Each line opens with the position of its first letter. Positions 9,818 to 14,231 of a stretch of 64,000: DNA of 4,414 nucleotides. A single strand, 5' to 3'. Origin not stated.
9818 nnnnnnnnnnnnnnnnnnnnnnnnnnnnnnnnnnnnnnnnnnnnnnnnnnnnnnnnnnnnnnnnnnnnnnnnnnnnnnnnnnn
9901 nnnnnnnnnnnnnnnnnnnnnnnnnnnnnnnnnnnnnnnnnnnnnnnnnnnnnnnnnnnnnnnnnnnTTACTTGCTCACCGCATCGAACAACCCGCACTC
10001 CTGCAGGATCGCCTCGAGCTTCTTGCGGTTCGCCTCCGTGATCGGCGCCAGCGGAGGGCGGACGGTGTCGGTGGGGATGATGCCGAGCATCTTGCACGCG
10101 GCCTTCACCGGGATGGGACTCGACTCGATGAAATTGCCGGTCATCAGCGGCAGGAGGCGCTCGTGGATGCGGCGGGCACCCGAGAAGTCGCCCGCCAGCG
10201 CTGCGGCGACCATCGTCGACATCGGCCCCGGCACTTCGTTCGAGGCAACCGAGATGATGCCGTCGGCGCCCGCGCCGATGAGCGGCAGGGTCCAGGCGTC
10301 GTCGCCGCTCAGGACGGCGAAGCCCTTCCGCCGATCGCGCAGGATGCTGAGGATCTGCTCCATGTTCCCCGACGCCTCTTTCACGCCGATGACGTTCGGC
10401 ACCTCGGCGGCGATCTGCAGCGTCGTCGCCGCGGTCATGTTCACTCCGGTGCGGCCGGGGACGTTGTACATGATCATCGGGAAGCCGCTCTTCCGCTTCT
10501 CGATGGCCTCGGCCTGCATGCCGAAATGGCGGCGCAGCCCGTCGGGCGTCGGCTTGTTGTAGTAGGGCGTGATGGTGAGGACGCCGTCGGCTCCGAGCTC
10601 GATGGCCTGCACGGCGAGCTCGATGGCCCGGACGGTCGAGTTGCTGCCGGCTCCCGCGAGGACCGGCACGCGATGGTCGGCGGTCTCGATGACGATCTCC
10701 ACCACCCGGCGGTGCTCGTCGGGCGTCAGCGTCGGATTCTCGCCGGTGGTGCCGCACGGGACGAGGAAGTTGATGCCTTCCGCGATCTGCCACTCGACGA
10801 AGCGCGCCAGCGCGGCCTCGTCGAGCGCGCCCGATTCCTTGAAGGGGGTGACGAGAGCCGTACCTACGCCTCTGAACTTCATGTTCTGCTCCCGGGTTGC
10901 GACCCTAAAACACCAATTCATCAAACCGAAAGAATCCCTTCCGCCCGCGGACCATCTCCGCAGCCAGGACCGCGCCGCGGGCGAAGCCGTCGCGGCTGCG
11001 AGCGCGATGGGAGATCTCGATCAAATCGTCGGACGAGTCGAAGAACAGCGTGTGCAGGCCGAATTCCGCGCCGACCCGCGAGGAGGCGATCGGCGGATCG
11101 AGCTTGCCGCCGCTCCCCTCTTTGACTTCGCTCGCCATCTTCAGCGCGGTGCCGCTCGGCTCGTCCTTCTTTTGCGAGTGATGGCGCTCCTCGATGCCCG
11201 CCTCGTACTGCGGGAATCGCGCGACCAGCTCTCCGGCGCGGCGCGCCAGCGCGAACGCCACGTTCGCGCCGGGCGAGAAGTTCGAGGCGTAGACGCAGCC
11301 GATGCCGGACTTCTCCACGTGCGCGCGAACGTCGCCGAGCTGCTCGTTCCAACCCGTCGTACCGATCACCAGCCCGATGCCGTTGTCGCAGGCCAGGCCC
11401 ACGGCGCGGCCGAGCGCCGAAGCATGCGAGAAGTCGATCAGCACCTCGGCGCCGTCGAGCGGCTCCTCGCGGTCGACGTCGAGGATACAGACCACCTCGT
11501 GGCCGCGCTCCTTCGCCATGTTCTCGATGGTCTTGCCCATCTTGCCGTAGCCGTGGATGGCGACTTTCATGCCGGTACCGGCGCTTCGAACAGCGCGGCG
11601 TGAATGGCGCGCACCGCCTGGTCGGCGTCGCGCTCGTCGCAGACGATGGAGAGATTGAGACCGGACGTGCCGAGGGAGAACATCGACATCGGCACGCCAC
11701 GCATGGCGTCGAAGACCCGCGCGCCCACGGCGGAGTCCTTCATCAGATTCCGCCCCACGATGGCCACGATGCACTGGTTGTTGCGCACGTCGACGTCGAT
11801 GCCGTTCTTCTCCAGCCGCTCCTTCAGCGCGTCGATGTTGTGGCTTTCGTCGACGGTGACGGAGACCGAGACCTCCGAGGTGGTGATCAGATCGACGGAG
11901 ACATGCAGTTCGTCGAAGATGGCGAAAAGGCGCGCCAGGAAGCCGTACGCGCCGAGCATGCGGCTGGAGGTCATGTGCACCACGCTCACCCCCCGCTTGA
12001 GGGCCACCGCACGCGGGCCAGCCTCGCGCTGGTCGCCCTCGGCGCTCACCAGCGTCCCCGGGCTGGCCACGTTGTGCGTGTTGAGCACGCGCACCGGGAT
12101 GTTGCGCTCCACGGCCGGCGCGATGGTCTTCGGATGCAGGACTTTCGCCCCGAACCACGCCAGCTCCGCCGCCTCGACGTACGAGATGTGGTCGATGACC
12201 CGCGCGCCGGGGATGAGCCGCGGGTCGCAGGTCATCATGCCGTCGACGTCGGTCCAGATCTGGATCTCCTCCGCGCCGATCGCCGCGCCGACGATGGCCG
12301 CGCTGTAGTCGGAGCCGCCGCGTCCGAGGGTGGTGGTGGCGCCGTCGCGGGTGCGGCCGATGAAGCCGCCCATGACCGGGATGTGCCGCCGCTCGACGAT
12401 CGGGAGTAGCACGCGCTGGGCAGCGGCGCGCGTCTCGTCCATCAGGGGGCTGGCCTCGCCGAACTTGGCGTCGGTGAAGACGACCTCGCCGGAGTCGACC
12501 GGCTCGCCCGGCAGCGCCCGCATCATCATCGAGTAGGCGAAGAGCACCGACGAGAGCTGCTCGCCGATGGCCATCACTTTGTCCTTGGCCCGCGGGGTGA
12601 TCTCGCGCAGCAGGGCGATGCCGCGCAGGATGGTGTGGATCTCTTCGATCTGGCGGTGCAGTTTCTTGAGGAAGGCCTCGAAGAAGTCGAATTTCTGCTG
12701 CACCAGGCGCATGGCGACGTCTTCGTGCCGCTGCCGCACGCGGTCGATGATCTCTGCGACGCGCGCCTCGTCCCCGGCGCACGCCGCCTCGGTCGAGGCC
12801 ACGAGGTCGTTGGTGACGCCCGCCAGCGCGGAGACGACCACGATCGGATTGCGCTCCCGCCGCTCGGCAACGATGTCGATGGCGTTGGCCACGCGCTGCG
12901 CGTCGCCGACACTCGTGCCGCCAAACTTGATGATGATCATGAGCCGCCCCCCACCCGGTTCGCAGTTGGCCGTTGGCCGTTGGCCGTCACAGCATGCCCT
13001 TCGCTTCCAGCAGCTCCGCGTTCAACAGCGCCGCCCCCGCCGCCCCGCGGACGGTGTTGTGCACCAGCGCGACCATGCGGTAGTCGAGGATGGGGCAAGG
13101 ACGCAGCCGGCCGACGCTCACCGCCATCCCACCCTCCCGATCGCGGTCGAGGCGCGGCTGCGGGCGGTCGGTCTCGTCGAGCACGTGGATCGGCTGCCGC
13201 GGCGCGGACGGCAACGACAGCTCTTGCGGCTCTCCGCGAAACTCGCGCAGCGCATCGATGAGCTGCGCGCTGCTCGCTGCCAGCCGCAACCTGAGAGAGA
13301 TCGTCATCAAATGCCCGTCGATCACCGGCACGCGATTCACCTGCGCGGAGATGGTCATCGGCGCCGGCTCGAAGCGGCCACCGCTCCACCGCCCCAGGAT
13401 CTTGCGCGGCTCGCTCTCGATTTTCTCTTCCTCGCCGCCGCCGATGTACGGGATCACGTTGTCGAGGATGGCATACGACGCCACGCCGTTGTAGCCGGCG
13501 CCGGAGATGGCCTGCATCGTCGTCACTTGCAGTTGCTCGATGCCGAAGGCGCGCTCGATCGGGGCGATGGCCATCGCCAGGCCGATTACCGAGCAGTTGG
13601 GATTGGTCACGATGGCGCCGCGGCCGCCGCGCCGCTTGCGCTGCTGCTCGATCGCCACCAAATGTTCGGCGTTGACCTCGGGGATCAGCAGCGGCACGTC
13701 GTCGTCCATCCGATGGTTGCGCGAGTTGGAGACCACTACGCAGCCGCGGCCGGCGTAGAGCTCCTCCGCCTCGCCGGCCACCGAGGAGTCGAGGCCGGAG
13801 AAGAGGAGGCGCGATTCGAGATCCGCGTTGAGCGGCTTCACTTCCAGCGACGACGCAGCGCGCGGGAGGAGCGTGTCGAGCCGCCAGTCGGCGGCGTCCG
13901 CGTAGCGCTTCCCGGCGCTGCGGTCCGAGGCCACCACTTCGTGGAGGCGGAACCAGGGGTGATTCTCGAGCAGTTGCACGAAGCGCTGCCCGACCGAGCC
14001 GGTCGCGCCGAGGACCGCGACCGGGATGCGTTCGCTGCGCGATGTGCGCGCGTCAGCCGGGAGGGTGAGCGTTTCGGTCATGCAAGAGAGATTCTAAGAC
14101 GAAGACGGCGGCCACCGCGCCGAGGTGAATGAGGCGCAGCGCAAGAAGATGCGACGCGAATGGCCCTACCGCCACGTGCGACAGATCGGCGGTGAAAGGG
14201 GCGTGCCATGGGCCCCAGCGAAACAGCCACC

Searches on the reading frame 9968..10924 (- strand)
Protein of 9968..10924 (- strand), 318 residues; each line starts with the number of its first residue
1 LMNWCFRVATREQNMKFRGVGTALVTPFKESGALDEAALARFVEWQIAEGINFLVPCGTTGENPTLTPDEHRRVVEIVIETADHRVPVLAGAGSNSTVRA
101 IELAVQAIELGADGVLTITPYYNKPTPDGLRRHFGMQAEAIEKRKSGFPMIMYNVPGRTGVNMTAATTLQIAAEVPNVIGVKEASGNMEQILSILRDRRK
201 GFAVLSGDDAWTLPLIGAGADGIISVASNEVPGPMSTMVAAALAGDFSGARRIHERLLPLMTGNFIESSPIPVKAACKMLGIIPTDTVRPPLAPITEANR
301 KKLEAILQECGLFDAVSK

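Call 92: search_protein_families(library=ncbifam, proteins=[window:9968-10924:-], max_evalue=1e-20)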
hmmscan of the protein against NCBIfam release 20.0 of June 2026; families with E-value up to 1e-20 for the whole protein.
window:9968-10924:- (318 aa): 7 families
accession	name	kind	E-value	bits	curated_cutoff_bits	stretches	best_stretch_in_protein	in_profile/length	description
TIGR00674.1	dapA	equivalog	3.9e-95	318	206.15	1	20-309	2-285/286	4-hydroxy-tetrahydrodipicolinate synthase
TIGR02313.1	HpaI-NOT-DapA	exception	2e-65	220.5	396.7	1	17-313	1-292/294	2,4-dihydroxyhept-2-ene-1,7-dioic acid aldolase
NF002958.0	PRK03620.1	subfamily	8.9e-39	133.1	278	1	14-310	8-299/307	5-dehydro-4-deoxyglucarate dehydratase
NF003164.0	PRK04147.1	equivalog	3.6e-37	128.3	281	1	15-309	2-289/294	N-acetylneuraminate lyase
TIGR00683.1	nanA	equivalog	2.1e-36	125.8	382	1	18-308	2-286/293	N-acetylneuraminate lyase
TIGR03249.1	KdgD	equivalog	5.9e-35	120.8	373.95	1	18-309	10-297/299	5-dehydro-4-deoxyglucarate dehydratase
NF040954.1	Arch_KDGaldase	equivalog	1.4e-22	80.4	390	1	23-305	6-276/288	bifunctional 2-dehydro-3-deoxy-phosphogluconate/2-dehydro-3-deoxy-6-phosphogalactonate aldolase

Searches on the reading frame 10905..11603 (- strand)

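Call 92: search_protein_families(library=ncbifam, proteins=[window:10905-11603:-], max_evalue=1e-20)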
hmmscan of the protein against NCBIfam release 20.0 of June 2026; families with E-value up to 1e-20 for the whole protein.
window:10905-11603:- (232 aa): 1 family
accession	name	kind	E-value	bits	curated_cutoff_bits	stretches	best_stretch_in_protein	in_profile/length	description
TIGR00036.1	dapB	equivalog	9.5e-38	130.3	122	1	52-222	73-259/270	4-hydroxy-tetrahydrodipicolinate reductase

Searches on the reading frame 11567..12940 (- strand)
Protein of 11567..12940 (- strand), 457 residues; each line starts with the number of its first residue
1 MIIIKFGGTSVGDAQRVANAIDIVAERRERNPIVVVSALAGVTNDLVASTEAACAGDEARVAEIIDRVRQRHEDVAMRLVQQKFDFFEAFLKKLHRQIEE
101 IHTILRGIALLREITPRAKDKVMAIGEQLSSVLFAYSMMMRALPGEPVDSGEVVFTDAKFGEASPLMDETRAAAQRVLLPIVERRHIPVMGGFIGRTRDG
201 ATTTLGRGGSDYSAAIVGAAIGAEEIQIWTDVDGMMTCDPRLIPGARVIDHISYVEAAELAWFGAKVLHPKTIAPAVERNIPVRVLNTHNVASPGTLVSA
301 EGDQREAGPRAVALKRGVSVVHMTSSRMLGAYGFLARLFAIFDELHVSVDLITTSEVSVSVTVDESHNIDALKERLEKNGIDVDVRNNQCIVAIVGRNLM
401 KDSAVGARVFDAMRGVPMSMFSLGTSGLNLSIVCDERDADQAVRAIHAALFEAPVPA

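Call 92: search_protein_families(library=ncbifam, proteins=[window:11567-12940:-], max_evalue=1e-20)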
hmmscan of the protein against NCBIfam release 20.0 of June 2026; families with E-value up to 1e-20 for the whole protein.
window:11567-12940:- (457 aa): 24 families
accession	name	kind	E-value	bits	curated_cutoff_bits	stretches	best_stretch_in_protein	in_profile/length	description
NF006570.0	PRK09084.1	equivalog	1.9e-139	465.7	455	1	1-452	4-450/452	lysine-sensitive aspartokinase 3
NF004938.0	PRK06291.1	equivalog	6.5e-120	400.9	528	1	2-449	3-460/468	aspartate kinase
TIGR00657.1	asp_kinases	subfamily_domain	1.5e-113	380.2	208.7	1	2-452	4-442/442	aspartate kinase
NF006959.0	PRK09436.1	equivalog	2.6e-108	363.2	726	1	1-453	1-462/819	bifunctional aspartate kinase/homoserine dehydrogenase I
TIGR00656.1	asp_kin_monofn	equivalog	1.4e-105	353.6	402.25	1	1-452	3-406/407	aspartate kinase, monofunctional class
NF006515.0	PRK08961.1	equivalog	9.1e-84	281.9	802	1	2-453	10-462/861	bifunctional aspartate kinase/diaminopimelate decarboxylase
NF004579.0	PRK05925.1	equivalog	8.2e-70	236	665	1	2-452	4-434/440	aspartate kinase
NF006068.0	PRK08210.1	equivalog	6.4e-68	229.7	474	1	112-449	64-399/405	aspartate kinase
NF006540.0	PRK09034.1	equivalog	6.5e-61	206.3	434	1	1-452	1-450/454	aspartate kinase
NF005155.0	PRK06635.1-4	equivalog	8.1e-61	206.2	346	1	114-449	61-400/407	aspartate kinase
NF005154.0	PRK06635.1-2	equivalog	4e-60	204.3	376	1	115-450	63-402/407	aspartate kinase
NF006234.1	PRK08373.1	subfamily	7.9e-54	183.1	237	1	1-303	2-279/338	aspartate kinase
NF007003.0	PRK09466.1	subfamily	1.3e-53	182.6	582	1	4-453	15-455/810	bifunctional aspartate kinase/homoserine dehydrogenase II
NF005159.0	PRK06635.2-3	equivalog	3.5e-53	181.1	379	1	110-450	58-405/406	aspartate kinase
NF005656.0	PRK07431.1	equivalog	3e-50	171.3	657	1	115-448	62-407/587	aspartate kinase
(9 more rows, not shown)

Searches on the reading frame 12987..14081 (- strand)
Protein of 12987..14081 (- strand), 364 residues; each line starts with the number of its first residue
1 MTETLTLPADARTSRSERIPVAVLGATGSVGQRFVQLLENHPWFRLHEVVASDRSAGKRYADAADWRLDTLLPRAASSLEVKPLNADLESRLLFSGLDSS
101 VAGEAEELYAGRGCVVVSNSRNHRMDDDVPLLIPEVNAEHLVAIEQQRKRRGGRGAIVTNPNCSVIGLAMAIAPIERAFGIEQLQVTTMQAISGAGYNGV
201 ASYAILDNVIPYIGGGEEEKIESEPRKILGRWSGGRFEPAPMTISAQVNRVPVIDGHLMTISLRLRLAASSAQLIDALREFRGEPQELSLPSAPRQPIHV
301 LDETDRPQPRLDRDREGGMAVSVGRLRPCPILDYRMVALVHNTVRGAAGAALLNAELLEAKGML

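Call 92: search_protein_families(library=ncbifam, proteins=[window:12987-14081:-], max_evalue=1e-20)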
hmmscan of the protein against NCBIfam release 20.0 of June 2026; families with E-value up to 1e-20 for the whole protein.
window:12987-14081:- (364 aa): 5 families
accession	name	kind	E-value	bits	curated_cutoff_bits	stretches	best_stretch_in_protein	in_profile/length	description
NF006416.0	PRK08664.1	subfamily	2.8e-141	470.7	232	1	18-364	3-349/350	aspartate-semialdehyde dehydrogenase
TIGR00978.1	asd_EA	equivalog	3.2e-132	440.8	301.2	1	20-358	2-340/342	aspartate-semialdehyde dehydrogenase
NF011456.0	PRK14874.1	equivalog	4e-38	131.3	223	1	18-202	4-170/346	aspartate-semialdehyde dehydrogenase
TIGR01296.1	asd_B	equivalog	7.4e-33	114.1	324.2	1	21-202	2-166/339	aspartate-semialdehyde dehydrogenase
NF005229.0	PRK06728.1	equivalog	3.2e-25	88.7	628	1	20-201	7-170/347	aspartate-semialdehyde dehydrogenase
